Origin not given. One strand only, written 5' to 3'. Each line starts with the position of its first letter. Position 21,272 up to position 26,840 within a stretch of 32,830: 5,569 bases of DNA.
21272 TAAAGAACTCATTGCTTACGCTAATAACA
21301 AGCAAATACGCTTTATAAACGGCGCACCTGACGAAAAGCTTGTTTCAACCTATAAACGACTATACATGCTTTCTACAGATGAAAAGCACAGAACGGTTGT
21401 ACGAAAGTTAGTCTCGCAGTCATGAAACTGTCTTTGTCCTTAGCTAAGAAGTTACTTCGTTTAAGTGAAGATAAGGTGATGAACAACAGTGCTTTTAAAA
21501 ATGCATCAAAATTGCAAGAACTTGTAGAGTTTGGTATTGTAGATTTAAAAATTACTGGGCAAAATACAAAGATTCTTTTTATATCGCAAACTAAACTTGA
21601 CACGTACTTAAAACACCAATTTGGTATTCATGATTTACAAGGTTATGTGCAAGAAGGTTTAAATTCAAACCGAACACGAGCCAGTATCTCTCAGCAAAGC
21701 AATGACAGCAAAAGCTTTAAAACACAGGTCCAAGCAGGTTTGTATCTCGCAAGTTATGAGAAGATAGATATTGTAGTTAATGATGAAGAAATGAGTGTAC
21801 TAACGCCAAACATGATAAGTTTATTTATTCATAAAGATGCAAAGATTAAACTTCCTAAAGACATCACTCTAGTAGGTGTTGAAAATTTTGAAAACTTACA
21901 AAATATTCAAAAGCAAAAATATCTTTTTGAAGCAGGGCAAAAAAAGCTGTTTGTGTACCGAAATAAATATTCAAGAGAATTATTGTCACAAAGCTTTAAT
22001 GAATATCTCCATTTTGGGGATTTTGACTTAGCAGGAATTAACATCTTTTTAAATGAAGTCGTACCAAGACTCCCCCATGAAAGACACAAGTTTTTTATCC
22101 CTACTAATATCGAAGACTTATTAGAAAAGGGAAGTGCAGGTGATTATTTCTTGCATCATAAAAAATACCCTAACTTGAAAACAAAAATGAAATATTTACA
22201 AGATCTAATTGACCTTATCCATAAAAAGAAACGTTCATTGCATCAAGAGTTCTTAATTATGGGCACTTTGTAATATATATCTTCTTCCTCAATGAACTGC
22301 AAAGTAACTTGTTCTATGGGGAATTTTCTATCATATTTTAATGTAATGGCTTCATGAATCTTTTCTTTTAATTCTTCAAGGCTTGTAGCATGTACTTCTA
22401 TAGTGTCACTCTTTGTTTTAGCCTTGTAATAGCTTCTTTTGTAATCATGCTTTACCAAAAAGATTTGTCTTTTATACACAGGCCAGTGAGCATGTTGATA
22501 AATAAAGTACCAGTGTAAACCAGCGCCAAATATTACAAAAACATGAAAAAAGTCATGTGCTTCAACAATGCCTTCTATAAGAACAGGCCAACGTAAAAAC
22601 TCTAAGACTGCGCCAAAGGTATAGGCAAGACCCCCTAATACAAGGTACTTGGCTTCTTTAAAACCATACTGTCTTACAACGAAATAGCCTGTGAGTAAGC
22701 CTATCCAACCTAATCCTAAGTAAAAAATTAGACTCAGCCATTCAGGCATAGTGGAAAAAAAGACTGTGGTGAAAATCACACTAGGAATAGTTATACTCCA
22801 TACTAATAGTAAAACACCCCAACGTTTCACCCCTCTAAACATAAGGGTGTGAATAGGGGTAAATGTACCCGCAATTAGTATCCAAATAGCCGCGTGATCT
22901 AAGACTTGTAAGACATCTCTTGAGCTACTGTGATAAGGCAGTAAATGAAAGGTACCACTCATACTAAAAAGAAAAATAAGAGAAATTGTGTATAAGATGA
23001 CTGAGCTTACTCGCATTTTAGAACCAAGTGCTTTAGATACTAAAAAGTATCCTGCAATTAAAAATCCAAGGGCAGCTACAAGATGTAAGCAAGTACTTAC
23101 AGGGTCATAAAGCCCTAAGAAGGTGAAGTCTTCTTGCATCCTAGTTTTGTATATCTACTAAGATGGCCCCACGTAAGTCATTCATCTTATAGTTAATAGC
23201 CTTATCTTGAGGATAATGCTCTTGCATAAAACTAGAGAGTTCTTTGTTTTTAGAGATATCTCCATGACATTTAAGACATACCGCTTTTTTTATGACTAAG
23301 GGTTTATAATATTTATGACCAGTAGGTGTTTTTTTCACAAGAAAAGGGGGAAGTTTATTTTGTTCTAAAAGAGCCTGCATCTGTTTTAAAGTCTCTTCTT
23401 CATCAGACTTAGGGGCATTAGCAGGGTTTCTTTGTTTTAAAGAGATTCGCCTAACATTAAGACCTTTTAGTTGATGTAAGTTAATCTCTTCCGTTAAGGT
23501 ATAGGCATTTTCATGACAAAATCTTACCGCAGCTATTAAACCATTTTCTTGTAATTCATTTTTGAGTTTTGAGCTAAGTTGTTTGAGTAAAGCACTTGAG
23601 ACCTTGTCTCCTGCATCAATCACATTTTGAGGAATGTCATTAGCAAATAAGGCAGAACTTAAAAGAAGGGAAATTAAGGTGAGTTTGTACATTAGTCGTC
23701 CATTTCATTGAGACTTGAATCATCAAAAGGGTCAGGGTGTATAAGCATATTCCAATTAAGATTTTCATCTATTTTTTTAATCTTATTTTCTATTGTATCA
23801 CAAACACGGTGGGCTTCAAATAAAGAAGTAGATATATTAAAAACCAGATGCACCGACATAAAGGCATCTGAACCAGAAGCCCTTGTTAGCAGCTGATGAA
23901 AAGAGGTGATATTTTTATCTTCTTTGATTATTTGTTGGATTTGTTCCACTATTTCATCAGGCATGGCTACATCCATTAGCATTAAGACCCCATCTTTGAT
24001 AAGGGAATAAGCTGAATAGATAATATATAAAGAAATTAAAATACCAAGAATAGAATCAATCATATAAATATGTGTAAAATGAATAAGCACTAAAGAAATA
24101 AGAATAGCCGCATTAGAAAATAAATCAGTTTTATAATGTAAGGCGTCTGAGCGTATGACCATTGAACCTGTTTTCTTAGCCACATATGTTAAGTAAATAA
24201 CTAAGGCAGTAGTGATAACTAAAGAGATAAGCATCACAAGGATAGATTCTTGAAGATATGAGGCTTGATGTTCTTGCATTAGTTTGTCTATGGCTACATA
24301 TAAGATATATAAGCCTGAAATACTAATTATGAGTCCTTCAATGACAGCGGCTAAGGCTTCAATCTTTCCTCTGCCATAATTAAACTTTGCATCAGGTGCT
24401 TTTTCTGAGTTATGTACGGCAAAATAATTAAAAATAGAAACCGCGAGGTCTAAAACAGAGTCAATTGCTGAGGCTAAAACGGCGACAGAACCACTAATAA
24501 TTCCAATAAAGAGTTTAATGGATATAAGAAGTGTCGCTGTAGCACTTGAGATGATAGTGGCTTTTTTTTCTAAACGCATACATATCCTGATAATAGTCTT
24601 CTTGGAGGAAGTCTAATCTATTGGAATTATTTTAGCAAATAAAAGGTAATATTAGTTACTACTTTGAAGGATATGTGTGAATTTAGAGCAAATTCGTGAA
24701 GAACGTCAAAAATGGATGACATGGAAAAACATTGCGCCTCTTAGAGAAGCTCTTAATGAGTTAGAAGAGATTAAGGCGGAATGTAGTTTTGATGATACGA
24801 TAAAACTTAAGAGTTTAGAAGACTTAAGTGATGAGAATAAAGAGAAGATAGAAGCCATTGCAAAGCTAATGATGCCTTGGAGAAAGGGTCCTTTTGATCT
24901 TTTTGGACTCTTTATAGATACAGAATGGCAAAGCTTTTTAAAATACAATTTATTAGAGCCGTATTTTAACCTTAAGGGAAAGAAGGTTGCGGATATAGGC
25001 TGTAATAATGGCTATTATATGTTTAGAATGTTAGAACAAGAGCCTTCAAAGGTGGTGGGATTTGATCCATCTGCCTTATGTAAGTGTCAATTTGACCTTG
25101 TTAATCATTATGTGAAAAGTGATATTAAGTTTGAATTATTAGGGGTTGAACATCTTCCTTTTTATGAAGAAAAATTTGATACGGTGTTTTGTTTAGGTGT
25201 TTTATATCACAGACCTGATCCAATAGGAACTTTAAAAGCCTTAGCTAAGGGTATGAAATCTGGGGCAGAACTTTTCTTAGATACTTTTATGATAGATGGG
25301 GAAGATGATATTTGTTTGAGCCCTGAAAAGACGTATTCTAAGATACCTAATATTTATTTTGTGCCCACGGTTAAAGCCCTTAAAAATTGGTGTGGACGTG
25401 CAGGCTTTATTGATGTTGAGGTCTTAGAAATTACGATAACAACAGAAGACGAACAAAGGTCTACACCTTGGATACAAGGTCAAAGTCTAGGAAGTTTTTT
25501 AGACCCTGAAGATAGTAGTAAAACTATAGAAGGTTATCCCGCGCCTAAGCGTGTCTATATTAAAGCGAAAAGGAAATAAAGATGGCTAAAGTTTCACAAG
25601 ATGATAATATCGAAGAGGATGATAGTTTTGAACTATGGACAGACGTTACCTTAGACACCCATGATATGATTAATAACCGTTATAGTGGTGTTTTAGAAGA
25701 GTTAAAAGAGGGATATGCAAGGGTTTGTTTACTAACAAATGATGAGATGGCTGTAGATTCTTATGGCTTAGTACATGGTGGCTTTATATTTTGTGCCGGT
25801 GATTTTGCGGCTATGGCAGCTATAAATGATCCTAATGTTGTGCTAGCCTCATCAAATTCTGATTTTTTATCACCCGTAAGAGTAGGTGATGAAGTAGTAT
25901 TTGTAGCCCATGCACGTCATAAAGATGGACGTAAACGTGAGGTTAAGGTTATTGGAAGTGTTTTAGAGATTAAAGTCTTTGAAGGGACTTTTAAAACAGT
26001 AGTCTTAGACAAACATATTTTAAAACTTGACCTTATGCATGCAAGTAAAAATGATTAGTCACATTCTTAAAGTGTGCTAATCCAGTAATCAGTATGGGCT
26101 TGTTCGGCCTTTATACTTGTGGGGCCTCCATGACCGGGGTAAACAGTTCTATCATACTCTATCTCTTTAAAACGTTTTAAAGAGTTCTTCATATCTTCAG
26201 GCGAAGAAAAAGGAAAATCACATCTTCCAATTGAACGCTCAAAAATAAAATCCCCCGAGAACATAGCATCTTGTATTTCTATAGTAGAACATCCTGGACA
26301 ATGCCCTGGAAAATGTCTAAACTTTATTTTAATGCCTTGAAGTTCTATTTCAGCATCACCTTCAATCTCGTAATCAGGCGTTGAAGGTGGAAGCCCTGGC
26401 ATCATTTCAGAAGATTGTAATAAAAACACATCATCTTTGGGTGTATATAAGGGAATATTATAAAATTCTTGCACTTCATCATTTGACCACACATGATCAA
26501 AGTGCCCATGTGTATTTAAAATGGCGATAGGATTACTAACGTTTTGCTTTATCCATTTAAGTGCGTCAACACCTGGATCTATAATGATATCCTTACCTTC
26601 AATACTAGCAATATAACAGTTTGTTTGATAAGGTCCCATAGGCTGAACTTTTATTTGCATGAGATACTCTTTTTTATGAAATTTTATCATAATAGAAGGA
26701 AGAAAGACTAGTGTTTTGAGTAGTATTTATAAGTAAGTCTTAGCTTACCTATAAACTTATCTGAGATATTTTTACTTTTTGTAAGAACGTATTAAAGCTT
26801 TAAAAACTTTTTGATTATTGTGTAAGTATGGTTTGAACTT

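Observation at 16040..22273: Four-gene, fully translationally coupled SMC-ATPase / Toprim operon: a compact Wadjet (JetABCD / MksFEB+G)-like system that may be an unclassified variant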

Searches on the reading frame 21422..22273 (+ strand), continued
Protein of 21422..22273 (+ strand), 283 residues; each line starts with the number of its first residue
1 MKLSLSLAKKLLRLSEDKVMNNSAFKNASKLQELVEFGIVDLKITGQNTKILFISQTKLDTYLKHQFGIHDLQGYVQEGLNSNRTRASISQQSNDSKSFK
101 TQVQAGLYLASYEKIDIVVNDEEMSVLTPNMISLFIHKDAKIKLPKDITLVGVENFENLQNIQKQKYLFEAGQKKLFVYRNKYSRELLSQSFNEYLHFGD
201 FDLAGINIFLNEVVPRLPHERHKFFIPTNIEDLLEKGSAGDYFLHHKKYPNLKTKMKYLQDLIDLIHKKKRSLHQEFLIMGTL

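Call 65: search_protein_families(library=pfam, alignment_id=A1, max_evalue=0.01)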
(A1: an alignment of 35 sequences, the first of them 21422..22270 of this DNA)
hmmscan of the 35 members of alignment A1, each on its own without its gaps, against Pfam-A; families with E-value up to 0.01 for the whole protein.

A. member 1, window:21422-22270:+ (283 aa): 1 family
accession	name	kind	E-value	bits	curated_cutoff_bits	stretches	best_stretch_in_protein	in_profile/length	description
PF23947.1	DUF7281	-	1.1e-11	45.1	27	1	107-279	4-175/183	Domain of unknown function (DUF7281)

B. families by the number of members that match (of 35 scanned): 5 families
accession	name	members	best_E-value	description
PF23947.1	DUF7281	33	1.2e-12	Domain of unknown function (DUF7281)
PF09983.15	JetD_C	8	5.2e-06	Wadjet protein JetD, C-terminal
PF22809.1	DUF7014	1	0.00073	Domain of unknown function (DUF7014)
PF00149.33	Metallophos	1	0.001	Calcineurin-like phosphoesterase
PF20776.3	SLS1_N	1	0.002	SLS1 protein N-terminal domain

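Call 66: search_protein_families(library=padloc, alignment_id=A1, max_evalue=0.01)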
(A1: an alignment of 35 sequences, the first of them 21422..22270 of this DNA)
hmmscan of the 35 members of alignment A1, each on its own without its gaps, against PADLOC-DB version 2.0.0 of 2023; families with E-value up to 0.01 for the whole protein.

A. member 1, window:21422-22270:+ (283 aa): 1 family
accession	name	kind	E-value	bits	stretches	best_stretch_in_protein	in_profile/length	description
PDLC00524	JetD1|JetD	-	0.0011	16.1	1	185-279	295-386/387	DUF2220; DUF3322; DUF2399 domain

B. families by the number of members that match (of 35 scanned): 7 families
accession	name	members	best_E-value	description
PDLC00533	JetD1|JetD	24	7.9e-07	DUF2220; DUF3322; DUF2399 domain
PDLC00524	JetD1|JetD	24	3.4e-06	DUF2220; DUF3322; DUF2399 domain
PDLC00592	JetD3|JetD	9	1.6e-05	DUF2239; DUF2220 domain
PDLC00526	JetD1|JetD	8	4.6e-06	DUF2220; DUF3322; DUF2399 domain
PDLC00521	JetD1|JetD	2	0.0041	DUF2220; DUF3322; DUF2399 domain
PDLC04429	PDC-M12B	1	0.0012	-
PDLC00527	JetD1|JetD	1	0.0091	DUF2220; DUF3322; DUF2399 domain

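Call 76: find_related_loci(query=A1, collection=viral_contigs, flank=10000)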
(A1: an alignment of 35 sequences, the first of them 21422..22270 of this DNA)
Query A1 (283 aa) in viral_contigs; peptide patterns used: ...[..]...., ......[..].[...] (x = any residue, [..] = any of these).
75 stretches matched a pattern, but none encodes a relative of the query by tblastn (E <= 1e-3).

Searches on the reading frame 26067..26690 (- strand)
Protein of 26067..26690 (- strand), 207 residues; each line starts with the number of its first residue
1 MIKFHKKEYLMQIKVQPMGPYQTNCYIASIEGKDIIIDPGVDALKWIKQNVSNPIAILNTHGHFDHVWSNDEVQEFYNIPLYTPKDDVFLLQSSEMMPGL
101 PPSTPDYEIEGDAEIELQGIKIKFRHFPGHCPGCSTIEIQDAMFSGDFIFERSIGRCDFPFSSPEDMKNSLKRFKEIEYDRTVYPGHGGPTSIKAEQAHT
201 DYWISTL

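Call 88: search_protein_families(library=pfam, proteins=[window:26067-26690:-], max_evalue=0.00001)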
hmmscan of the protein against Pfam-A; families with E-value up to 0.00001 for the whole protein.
window:26067-26690:- (207 aa): 1 family
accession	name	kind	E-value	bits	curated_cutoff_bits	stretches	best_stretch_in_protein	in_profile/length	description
PF00753.33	Lactamase_B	-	6.7e-27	95.2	22.7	1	19-187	2-196/196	Metallo-beta-lactamase superfamily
